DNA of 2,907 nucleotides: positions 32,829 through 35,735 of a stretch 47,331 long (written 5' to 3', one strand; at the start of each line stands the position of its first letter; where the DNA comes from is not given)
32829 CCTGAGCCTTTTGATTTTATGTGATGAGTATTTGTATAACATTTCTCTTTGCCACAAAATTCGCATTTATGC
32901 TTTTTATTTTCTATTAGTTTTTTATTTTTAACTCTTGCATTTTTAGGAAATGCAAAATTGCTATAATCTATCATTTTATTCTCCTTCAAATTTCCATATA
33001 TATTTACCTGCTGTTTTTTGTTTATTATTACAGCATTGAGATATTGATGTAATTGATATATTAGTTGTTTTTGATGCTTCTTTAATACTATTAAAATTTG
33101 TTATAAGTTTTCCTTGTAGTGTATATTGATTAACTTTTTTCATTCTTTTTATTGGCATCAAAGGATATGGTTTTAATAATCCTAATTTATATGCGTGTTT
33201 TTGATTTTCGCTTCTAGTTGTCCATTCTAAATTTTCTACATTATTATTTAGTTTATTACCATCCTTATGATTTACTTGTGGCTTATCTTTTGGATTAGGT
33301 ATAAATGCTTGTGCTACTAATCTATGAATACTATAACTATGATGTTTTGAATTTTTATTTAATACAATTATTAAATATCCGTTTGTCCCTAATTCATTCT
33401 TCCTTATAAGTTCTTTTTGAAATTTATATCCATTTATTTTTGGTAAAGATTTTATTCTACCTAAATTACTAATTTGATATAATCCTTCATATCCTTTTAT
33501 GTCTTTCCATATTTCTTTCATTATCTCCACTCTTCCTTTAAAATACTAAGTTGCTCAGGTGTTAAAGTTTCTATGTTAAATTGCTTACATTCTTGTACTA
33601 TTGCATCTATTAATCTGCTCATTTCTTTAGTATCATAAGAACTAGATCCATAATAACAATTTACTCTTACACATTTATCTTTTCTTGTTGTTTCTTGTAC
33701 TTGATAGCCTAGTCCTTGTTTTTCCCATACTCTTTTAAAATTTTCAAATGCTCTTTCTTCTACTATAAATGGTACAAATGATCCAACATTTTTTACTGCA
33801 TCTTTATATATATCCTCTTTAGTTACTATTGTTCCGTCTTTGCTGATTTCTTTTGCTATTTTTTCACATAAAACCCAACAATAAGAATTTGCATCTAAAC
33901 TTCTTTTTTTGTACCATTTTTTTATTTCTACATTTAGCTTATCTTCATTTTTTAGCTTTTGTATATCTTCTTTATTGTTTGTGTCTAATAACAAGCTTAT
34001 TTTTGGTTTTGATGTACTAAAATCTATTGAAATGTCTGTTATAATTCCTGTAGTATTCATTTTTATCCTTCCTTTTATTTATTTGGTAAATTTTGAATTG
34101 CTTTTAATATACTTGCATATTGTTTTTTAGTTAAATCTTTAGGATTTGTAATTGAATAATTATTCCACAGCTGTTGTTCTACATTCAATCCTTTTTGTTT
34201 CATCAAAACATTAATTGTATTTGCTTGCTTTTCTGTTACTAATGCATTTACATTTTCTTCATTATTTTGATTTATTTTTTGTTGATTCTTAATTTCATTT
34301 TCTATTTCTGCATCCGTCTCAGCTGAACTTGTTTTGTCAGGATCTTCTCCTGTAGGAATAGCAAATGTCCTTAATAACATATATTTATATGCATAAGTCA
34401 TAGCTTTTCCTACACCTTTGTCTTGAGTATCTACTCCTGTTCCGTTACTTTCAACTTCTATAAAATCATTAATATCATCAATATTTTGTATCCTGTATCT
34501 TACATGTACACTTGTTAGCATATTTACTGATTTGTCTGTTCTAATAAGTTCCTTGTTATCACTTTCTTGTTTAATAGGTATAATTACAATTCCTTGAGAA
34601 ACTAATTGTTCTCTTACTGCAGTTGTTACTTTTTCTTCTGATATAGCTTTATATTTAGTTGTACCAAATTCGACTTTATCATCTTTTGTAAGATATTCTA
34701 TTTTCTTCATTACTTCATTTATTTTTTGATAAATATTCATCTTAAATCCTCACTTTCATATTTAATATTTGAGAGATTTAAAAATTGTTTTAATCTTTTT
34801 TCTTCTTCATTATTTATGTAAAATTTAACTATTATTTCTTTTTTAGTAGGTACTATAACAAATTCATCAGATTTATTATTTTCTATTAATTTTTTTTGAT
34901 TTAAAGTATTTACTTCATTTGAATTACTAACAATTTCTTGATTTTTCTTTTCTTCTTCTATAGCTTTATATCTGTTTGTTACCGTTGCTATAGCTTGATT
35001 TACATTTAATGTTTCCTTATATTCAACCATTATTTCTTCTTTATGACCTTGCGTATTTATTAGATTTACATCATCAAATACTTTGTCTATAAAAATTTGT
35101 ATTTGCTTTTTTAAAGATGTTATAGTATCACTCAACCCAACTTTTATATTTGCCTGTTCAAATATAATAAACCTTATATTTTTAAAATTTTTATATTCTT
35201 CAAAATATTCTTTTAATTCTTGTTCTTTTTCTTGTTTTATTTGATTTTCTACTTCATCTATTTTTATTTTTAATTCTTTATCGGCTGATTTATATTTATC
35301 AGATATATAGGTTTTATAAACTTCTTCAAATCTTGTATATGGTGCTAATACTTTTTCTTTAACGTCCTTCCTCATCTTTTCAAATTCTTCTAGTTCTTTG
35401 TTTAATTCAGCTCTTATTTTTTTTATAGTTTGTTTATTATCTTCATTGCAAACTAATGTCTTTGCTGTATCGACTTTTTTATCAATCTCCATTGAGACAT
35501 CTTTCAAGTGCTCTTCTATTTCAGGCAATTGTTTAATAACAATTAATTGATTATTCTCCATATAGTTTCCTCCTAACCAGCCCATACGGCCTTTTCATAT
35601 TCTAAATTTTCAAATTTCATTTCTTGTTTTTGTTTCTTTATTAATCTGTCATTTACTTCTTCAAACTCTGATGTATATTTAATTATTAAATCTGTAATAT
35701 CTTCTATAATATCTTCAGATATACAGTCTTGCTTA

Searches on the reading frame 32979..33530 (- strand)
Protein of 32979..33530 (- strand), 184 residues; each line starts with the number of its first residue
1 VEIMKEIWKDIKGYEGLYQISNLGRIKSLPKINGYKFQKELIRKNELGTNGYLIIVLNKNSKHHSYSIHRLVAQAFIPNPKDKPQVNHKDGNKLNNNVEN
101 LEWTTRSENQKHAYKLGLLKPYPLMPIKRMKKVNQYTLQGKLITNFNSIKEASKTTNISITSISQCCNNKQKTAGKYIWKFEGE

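Call 66: search_protein_families(library=pfam, proteins=[window:32979-33530:-], max_evalue=0.01)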
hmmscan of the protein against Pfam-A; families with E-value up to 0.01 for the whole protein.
window:32979-33530:- (184 aa): 4 families
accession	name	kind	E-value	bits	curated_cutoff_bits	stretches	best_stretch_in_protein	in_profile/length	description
PF07463.16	NUMOD4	-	7.4e-15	55.3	23.4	1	6-57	1-48/49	NUMOD4 motif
PF13392.12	HNH_3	-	5e-12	45.7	24.8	1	68-110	3-45/46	HNH endonuclease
PF07453.19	NUMOD1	-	2.8e-08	34.2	22.8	1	131-166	1-36/37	NUMOD1 domain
PF22083.2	I-HmuI_NUMOD-like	-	0.008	16.2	27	0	145-178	11-44/46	DNA endonuclease I-HmuI-like, NUMOD-like domain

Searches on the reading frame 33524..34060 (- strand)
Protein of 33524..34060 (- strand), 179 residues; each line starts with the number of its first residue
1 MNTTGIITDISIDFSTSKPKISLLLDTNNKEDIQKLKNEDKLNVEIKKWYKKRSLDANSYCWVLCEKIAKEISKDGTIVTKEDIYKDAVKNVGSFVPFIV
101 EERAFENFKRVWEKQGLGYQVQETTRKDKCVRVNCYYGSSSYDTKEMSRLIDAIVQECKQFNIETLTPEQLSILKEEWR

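Call 22: search_protein_families(library=phrogs, proteins=[window:33524-34060:-], max_evalue=0.01)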
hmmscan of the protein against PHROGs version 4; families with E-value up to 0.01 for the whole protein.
window:33524-34060:- (179 aa): 1 family
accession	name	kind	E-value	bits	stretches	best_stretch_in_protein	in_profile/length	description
phrog_72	-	DNA, RNA and nucleotide metabolism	3.6e-20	73.7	1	24-179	23-156/161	NinB/ Orf homologous recombination mediator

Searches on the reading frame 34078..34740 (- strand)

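Call 22: search_protein_families(library=phrogs, proteins=[window:34078-34740:-], max_evalue=0.01)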
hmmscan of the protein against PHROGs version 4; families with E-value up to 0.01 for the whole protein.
window:34078-34740:- (221 aa): 4 families
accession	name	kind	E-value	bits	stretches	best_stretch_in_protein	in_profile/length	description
phrog_155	-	DNA, RNA and nucleotide metabolism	2.9e-29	103.7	1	1-219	66-268/308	Erf-like ssDNA annealing protein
phrog_21649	-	unknown function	8.5e-11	42.6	1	3-216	42-245/351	-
phrog_2324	-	DNA, RNA and nucleotide metabolism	1.5e-10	42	1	1-184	9-179/193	Erf-like ssDNA annealing protein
phrog_34331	-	unknown function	2.8e-07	31.5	1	29-185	51-208/239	-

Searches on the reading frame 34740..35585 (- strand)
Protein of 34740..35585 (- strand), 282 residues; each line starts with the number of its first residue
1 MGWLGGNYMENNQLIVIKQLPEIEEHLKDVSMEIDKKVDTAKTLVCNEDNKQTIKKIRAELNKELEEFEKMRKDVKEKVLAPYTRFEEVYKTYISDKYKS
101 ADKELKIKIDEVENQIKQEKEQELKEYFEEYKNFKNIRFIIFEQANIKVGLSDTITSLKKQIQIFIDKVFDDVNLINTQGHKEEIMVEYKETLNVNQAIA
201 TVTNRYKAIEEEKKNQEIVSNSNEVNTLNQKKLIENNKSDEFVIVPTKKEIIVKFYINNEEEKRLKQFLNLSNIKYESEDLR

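Call 22: search_protein_families(library=phrogs, proteins=[window:34740-35585:-], max_evalue=0.01)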
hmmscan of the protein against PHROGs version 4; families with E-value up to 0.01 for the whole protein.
window:34740-35585:- (282 aa): 1 family
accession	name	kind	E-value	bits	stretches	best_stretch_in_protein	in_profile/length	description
phrog_674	-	unknown function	3.9e-32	112.8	1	10-278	8-310/312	-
